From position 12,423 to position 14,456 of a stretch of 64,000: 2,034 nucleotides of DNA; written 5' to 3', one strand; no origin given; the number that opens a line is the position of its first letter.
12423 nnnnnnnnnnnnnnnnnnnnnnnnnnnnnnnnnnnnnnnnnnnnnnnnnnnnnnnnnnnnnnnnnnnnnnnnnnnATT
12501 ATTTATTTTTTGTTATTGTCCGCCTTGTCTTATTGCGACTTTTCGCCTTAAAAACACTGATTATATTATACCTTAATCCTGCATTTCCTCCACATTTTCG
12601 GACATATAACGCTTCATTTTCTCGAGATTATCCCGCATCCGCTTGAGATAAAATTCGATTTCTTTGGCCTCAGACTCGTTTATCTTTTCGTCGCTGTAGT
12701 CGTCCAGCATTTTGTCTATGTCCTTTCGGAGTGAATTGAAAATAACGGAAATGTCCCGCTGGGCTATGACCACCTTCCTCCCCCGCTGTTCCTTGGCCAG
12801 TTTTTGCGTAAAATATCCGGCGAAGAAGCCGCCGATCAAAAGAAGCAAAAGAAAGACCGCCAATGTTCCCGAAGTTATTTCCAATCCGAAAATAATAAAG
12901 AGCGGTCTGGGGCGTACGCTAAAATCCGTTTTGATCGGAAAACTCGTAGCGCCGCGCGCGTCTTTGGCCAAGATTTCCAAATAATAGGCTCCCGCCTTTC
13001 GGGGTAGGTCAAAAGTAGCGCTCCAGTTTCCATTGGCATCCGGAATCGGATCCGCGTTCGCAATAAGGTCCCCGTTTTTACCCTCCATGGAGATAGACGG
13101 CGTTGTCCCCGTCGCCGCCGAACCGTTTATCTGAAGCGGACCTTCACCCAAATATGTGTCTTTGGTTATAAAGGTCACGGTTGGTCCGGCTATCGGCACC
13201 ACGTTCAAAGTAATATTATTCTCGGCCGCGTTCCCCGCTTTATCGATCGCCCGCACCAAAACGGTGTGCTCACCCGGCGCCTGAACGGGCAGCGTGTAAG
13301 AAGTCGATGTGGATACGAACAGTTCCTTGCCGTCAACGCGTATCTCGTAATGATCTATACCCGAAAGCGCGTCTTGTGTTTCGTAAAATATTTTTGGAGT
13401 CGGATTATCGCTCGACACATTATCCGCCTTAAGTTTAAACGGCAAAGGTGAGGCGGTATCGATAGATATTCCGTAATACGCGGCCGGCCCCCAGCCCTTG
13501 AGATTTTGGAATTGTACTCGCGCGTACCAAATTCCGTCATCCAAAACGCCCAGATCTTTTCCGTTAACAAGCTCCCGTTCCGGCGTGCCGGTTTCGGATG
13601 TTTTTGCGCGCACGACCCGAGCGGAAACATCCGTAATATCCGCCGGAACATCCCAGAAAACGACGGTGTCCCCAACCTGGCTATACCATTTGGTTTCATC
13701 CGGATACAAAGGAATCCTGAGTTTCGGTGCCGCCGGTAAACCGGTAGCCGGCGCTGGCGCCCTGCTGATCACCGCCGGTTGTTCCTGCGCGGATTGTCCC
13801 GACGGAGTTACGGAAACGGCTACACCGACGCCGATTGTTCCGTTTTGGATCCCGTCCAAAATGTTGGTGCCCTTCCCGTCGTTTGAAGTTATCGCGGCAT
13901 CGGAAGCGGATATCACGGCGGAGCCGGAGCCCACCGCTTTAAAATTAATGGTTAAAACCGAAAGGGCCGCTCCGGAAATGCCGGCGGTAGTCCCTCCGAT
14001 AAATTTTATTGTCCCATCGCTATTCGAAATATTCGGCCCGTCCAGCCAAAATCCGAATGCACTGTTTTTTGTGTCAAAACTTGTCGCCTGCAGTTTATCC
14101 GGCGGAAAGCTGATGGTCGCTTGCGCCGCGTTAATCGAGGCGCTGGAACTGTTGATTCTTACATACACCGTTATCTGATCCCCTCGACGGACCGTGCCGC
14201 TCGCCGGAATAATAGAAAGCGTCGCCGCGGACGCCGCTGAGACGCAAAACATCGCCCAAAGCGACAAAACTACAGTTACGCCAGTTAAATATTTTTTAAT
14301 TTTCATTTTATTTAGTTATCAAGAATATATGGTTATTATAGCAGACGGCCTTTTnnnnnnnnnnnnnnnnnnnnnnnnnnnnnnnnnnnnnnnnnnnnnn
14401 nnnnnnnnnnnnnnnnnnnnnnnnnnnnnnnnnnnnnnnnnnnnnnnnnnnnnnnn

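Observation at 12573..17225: Adjacent cohesin-domain and dockerin-domain surface proteins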

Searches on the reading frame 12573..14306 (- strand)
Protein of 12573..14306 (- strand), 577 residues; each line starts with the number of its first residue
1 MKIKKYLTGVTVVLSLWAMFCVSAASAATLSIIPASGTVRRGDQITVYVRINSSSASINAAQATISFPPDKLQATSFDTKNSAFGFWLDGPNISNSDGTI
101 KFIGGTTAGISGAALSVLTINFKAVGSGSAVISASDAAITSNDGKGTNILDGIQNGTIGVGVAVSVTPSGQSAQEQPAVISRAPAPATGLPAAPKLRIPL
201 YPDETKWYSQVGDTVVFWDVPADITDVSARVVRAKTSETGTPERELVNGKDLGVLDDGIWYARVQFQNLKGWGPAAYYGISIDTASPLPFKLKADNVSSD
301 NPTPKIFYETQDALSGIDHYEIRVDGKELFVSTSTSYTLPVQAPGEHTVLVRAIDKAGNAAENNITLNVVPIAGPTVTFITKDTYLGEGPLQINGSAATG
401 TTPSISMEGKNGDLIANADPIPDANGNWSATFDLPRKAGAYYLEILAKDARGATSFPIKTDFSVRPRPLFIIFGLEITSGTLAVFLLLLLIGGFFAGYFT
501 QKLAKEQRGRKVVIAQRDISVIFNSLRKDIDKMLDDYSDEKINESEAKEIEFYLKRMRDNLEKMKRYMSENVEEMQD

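Call 3: search_protein_families(library=pfam, proteins=[window:12573-14306:-], max_evalue=1)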
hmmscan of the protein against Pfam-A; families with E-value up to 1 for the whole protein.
window:12573-14306:- (577 aa): 11 families
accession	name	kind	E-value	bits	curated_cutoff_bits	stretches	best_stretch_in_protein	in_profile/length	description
PF00963.24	Cohesin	-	2.9e-08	34.5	24.1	1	38-158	10-137/139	Cohesin domain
PF19077.6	Big_13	-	2.1e-06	28.6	27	1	342-368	72-99/102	Bacterial Ig-like domain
PF07495.19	Y_Y_Y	-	0.0091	16.3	26.6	1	320-369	12-62/65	Y_Y_Y domain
PF17957.7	Big_7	-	0.011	16.8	24.1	1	306-349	22-68/70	Bacterial Ig domain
PF11008.14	DUF2846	-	0.013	16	34.3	1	308-367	10-66/92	Protein of unknown function (DUF2846)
PF09136.16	Glucodextran_B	-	0.02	15.3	27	0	322-368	33-80/83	Glucodextranase, domain B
PF18981.6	InlK_D3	-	0.022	15.3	25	0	341-369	46-75/75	Internalin K domain (D3/D4)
PF00801.26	PKD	-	0.028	14.8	23.5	1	332-362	44-74/80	PKD domain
PF13754.12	Big_3_4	-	0.053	13.9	27.3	0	338-373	27-62/106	Domain of unknown function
PF11346.13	DUF3149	-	0.091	12.8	23.2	1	482-506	14-38/40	Protein of unknown function (DUF3149)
PF20944.2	StcE_b-sandwich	-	0.18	12.3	27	0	424-439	9-24/75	Metalloprotease StcE, beta-sandwich domain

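Call 4: search_protein_families(library=ncbifam, proteins=[window:12573-14306:-], max_evalue=1)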
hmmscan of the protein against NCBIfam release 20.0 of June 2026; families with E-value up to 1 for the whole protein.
window:12573-14306:- (577 aa): 6 families
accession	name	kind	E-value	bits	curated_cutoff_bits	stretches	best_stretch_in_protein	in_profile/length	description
NF047446.1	barrel_OmpL47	domain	1.7e-09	38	40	1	310-363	11-61/68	OmpL47-type beta-barrel domain-containing protein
NF033510.3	Ca_tandemer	repeat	2.6e-05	24.5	50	2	380-455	18-96/96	Ca2+-stabilized repeat-containing adhesin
NF047441.1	Lepto_OmpL47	equivalog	0.00011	21.9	250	1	309-376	263-328/336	multi-beta-barrel domain surface protein OmpL47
NF033932.1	LapB_rpt_80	domain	0.012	15.8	45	0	345-385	1-42/83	LapB repeat-containing protein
NF033707.1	T9SS_sortase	equivalog_domain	0.028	12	420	1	333-373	952-992/1095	type IX secretion system sortase PorU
TIGR03112.1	6_pyr_pter_rel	hypoth_equivalog_domain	0.036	14.4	69.35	1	513-562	33-83/113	6-pyruvoyl tetrahydropterin synthase-related domain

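Call 7: find_encoding_contigs(protein=window:12573-14306:-, flank=10000, max_places=6)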
Protein window:12573-14306:- (577 aa): 2 contigs read that carry it; 1 place shown.
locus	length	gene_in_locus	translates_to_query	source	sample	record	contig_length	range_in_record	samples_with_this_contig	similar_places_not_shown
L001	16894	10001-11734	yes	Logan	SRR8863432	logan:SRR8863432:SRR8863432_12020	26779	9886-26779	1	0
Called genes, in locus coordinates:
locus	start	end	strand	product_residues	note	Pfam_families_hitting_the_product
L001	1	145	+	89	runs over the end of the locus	-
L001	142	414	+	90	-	PF02583:Trns_repr_metal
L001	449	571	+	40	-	-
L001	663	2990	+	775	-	PF00403:HMA, PF00122:E1-E2_ATPase, PF00702:Hydrolase, PF08282:Hydrolase_3 (weak)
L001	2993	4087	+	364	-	PF13302:Acetyltransf_3, PF00583:Acetyltransf_1 (weak), PF02698:DUF218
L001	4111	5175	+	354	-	PF02683:DsbD_TM (weak), PF13386:DsbD_2, PF13473:Cupredoxin_1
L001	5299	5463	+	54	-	PF00403:HMA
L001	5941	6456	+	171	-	PF00466:Ribosomal_L10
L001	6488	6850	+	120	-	PF16320:Ribosomal_L12_N, PF00542:Ribosomal_L12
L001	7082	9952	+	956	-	-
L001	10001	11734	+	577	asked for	PF00963:Cohesin, PF19077:Big_13 (faint)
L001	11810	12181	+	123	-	PF00072:Response_reg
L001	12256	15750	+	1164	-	PF03924:CHASE, PF00989:PAS, PF13426:PAS_9, PF01590:GAF, PF13185:GAF_2, PF00989:PAS, PF08447:PAS_3, PF08448:PAS_4, +7 more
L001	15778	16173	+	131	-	PF00072:Response_reg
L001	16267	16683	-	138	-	-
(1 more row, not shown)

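Call 9: find_homologous_proteins(query=window:12573-14306:-, max_evalue=0.001)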
Query window:12573-14306:- (577 aa): 164 proteins with E <= 0.001 among 8000 candidates; the best 120 are listed.
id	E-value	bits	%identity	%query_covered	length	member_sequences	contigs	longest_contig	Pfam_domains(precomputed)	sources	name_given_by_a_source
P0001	0.0e+0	1084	83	100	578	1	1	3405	PF00963.25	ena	-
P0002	0.0e+0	1076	82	100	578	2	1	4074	PF00963.25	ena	-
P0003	0.0e+0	1076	83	100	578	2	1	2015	-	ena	-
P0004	0.0e+0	1068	81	100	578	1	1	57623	PF00963.25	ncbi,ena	-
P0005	6.9e-279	944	71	100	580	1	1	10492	-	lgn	-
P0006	3.5e-224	763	59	100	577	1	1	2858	PF19077.7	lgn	-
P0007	4.7e-217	740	78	71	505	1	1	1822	-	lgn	-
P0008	3.9e-177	608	50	100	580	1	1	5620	PF00963.25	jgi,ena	-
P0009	1.4e-175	603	51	95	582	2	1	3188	PF00963.25,PF19077.7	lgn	-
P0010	1.0e-172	594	50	100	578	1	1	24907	PF00963.25,PF19077.7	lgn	-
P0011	5.1e-172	591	51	95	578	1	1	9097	PF19077.7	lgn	-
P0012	2.0e-136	474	40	99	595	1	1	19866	PF19077.7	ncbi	-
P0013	4.7e-134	466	40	100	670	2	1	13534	PF19077.7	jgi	jgi:hypothetical protein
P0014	4.1e-129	450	39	100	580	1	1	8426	PF19077.7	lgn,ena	-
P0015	4.3e-129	450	40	95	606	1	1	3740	PF00963.25,PF19077.7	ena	-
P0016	4.5e-129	449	39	94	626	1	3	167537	PF00963.25,PF19077.7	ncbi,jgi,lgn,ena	ncbi:MAG: hypothetical protein WCO55_01010 [Candidatus Falkowbacteria bacterium]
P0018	2.6e-128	447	39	98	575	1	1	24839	PF00963.25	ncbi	-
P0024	2.2e-120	421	38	97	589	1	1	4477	PF00963.25,PF19077.7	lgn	-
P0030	3.7e-117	410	38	98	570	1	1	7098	PF00963.25,PF19077.7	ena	-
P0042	6.4e-112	393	39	100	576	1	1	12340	PF00963.25,PF19077.7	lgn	-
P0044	2.1e-111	391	37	97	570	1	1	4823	PF00963.25,PF19077.7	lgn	-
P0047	3.1e-110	387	38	97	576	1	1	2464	PF00963.25,PF19077.7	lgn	-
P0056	8.9e-108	379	37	100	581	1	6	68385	PF19077.7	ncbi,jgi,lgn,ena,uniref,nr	ncbi:MAG: hypothetical protein UX56_C0016G0010 [Candidatus Azambacteria bacterium GW2011_GWD2_46_48]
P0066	3.6e-107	377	37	95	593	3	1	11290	PF00963.25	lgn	-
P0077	3.5e-98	348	38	91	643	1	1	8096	PF08447.19,PF13426.14,PF00963.25,PF08448.17,PF00989.32,PF19077.7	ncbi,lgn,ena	-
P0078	3.8e-98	347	33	98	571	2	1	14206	PF00963.25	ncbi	-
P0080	1.3e-97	346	41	64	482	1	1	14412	PF00963.25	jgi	jgi:hypothetical protein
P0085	8.2e-83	297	34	78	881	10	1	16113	PF00963.25,PF19077.7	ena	-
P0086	1.2e-82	296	38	65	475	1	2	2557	PF00963.25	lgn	-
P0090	3.9e-75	271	32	100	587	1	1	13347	PF00963.25,PF19077.7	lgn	-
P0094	2.2e-70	256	38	62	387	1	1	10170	PF00963.25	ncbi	-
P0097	8.0e-69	251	29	100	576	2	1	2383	PF00963.25,PF19077.7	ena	-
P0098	1.5e-68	250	30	95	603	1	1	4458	PF00963.25,PF19077.7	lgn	-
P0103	4.1e-66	242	29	94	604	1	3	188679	PF00963.25,PF19077.7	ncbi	-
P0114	1.1e-57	214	33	79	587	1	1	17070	PF00963.25,PF19077.7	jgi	jgi:Bacterial Ig-like domain/Cohesin domain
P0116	6.9e-55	205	36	64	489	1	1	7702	PF00963.25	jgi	jgi:hypothetical protein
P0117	3.2e-54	202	29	95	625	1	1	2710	PF00963.25,PF19077.7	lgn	-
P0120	7.4e-47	178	26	98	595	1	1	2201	PF00963.25,PF19077.7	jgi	-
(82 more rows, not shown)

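Call 11: find_encoding_contigs(protein=P0016, flank=8000, max_places=2)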
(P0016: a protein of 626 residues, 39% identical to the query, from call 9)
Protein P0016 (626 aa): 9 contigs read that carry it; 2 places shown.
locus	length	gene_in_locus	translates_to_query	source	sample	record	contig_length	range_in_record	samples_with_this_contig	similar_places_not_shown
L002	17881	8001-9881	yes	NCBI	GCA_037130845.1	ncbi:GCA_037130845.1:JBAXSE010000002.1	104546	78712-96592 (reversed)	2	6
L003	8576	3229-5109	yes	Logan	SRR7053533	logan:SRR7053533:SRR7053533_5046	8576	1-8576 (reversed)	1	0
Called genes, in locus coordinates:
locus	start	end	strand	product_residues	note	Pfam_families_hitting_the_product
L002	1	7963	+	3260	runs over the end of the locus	PF18657:YDG, PF13202:EF-hand_5 (faint)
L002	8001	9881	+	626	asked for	PF00963:Cohesin (weak), PF19077:Big_13 (weak)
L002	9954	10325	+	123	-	PF00072:Response_reg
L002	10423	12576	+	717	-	PF03924:CHASE, PF00989:PAS, PF08448:PAS_4, PF13426:PAS_9, PF08447:PAS_3, PF00512:HisKA, PF02518:HATPase_c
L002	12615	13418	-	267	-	PF00106:adh_short, PF01370:Epimerase (weak), PF08659:KR (weak), PF13561:adh_short_C2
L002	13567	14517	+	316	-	PF00989:PAS (faint), PF08448:PAS_4 (weak), PF13426:PAS_9, PF08447:PAS_3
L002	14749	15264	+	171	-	PF00254:FKBP_C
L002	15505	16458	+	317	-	PF01297:ZnuA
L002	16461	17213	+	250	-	PF00005:ABC_tran, PF02463:SMC_N (faint), PF13304:AAA_21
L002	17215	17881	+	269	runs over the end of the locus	PF00950:ABC-3, PF01032:FecCD (weak)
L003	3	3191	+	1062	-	?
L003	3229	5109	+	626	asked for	PF00963:Cohesin (weak), PF19077:Big_13 (weak)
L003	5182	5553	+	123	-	PF00072:Response_reg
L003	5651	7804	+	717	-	PF03924:CHASE, PF00989:PAS, PF08448:PAS_4, PF13426:PAS_9, PF08447:PAS_3, PF00512:HisKA, PF02518:HATPase_c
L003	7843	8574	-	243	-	?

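Call 12: find_encoding_contigs(protein=P0056, flank=8000, max_places=2)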
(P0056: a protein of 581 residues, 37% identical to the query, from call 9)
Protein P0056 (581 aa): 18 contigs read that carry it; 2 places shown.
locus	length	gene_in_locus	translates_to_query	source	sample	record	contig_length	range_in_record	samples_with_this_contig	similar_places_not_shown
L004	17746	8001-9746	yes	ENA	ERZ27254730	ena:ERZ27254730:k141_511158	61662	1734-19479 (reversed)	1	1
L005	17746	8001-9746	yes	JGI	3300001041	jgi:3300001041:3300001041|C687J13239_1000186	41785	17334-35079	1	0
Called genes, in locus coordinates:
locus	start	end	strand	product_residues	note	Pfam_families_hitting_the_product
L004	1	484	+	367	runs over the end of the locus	PF00989:PAS, PF08448:PAS_4, PF13188:PAS_8, PF13426:PAS_9, PF00512:HisKA, PF02518:HATPase_c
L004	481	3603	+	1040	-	-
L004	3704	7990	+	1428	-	PF01833:TIG, PF20144:TIG_SUH (faint), PF01833:TIG, PF00404:Dockerin_1 (faint)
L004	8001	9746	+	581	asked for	PF19077:Big_13 (faint)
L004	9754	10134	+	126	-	PF00072:Response_reg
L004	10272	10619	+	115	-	PF18924:DUF5674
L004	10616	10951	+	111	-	-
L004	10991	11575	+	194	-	PF02457:DAC (faint)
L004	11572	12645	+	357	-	PF01820:Dala_Dala_lig_N, PF02655:ATP-grasp_3, PF08443:RimK (faint), PF14397:ATPgrasp_ST (faint), PF07478:Dala_Dala_lig_C, PF02786:CPSase_L_D2 (faint), PF13535:ATP-grasp_4 (faint)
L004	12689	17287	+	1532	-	PF25390:WD40_RLD, PF00415:RCC1, PF13540:RCC1_2, PF25390:WD40_RLD, PF00415:RCC1, PF13540:RCC1_2, PF00415:RCC1, PF13540:RCC1_2, +2 more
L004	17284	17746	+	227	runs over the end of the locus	PF10108:DNA_pol_B_exo2, PF13482:RNase_H_2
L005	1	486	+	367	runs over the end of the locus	PF00989:PAS, PF08448:PAS_4, PF13188:PAS_8, PF13426:PAS_9, PF00512:HisKA, PF02518:HATPase_c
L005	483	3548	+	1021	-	-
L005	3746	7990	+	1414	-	-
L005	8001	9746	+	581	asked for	PF19077:Big_13 (faint)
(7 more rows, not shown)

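Call 16: find_related_loci(query=A2, collection=genome_contigs, flank=10000)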
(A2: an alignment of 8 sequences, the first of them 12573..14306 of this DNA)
Query A2 (577 aa) in genome_contigs; peptide patterns used: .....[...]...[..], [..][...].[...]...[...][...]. (x = any residue, [..] = any of these).
117 stretches matched a pattern; 92 encode a relative of the query (tblastn E <= 1e-3); the best 80 are kept; 80 distinct loci.
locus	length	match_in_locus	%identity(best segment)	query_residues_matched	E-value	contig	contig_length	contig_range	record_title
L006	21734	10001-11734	81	1-577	0e+0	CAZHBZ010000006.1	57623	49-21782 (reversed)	MAG TPA_asm: uncultured Candidatus Saccharibacteria bacterium isolate SRP278252_co2_848 genome assembly, contig: NODE_88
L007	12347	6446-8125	51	27-577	5e-173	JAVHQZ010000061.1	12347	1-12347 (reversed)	MAG: Candidatus Paceibacterota bacterium isolate WB01no18_49_12 NODE_2896_length_12347_cov_5.452083, whole genome shotgu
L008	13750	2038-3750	41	19-577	3e-142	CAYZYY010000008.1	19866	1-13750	MAG TPA_asm: uncultured Candidatus Saccharibacteria bacterium isolate binchicken_co129_17 genome assembly, contig: NODE_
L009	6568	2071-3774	42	6-575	9e-138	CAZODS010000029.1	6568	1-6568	MAG TPA_asm: uncultured Candidatus Saccharibacteria bacterium isolate SRP271791_co2_29 genome assembly, contig: NODE_342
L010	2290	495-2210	40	1-575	7e-144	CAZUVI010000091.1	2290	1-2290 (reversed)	MAG TPA_asm: uncultured Candidatus Saccharibacteria bacterium isolate SRP050083_co2_152 genome assembly, contig: NODE_54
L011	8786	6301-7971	41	18-576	8e-134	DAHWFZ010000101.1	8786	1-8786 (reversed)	MAG TPA_asm: Candidatus Wolfebacteria bacterium isolate clean1250 k141_1174030, whole genome shotgun sequence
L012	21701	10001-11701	40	22-577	2e-133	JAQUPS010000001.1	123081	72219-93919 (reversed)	MAG: Patescibacteria group bacterium isolate STD1_31 NODE_302_length_123081_cov_7.301771_Sandtown_D1, whole genome shotg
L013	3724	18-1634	41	35-575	4e-136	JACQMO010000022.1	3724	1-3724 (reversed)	MAG: Candidatus Uhrbacteria bacterium isolate NC_groundwater_1231_Ag_S-0.1um_60_33 S_p1_S3_coassembly_k141_1956158, whol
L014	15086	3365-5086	39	12-577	8e-131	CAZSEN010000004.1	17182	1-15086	MAG TPA_asm: uncultured Candidatus Saccharibacteria bacterium isolate SRP269290_co3_995 genome assembly, contig: NODE_35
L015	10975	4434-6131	40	20-575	9e-131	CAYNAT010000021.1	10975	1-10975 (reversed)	MAG TPA_asm: uncultured Candidatus Saccharibacteria bacterium isolate binchicken_co89_644 genome assembly, contig: NODE_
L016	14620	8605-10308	38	4-577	8e-126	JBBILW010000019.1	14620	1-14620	MAG: Candidatus Jorgensenbacteria bacterium isolate BR1F70218_bin_218 NODE_2051_length_14620_cov_1.06679, whole genome s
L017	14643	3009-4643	39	25-575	5e-124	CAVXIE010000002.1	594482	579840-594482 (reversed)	MAG: Candidatus Staskawiczbacteria bacterium isolate MFD03044.bin.2.105 genome assembly, contig: contig_30693, whole gen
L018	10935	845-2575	37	1-576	5e-121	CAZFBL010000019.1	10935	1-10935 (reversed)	MAG TPA_asm: uncultured Candidatus Saccharibacteria bacterium isolate binchicken_co228_74 genome assembly, contig: NODE_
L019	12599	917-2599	37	17-576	6e-120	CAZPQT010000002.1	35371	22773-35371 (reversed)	MAG TPA_asm: uncultured Candidatus Saccharibacteria bacterium isolate binchicken_co100_470 genome assembly, contig: NODE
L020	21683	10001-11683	37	17-576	3e-119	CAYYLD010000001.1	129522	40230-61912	MAG TPA_asm: uncultured Candidatus Saccharibacteria bacterium isolate binchicken_co89_41 genome assembly, contig: NODE_7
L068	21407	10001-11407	42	12-576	2e-80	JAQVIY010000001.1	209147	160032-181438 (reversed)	MAG: Candidatus Paceibacterota bacterium isolate STE_50 NODE_69_length_209147_cov_10.986523_Sandtown_E, whole genome sho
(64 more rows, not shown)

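Call 40: predict_structure(alignment_id=A3)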
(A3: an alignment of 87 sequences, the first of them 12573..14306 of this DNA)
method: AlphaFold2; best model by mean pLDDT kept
length: 577 residues; sequences in the alignment: 87
mean_pLDDT: 90.1   pTM: 0.72
mean pLDDT of the five models: 90.1, 89.6, 89.2, 88.6, 88.4
residues with pLDDT >= 90: 419; 70-90: 122; 50-70: 31; < 50: 5
segments of 3 or more residues with pLDDT < 50: 164-167
pLDDT, mean of each block of 10 residues (from residue 1): 69 80 73 89 94 94 97 95 90 97 95 95 94 96 93 92 54 80 93 96 95 94 96 92 94 93 97 97 94 95 96 96 95 97 97 97 97 96 90 95 96 95 96 92 97 96 92 89 92 93 85 81 80 67 61 80 82 77
secondary structure, 60 per line:
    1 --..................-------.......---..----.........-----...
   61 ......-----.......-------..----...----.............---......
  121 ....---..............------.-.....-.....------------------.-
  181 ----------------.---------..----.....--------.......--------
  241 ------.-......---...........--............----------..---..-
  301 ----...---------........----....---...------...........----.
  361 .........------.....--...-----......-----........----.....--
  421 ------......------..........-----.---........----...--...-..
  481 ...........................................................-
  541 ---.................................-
elements in order: H3-20 E28-34 E44-52 E58-66 E72-78 E92-94 E99-111 E115-124 E128-141 E150-154 E156-160 E213-217 E226-232 E249-254 E258-268 E271-282 E305-307 E317-324 E329-332 E336-338 E345-355 E360-369 E376-380 E383-385 E391-396 E402-409 E414-418 E427-432 E439-448 E458-465 E470-472 E475-477 H479-539 H544-576
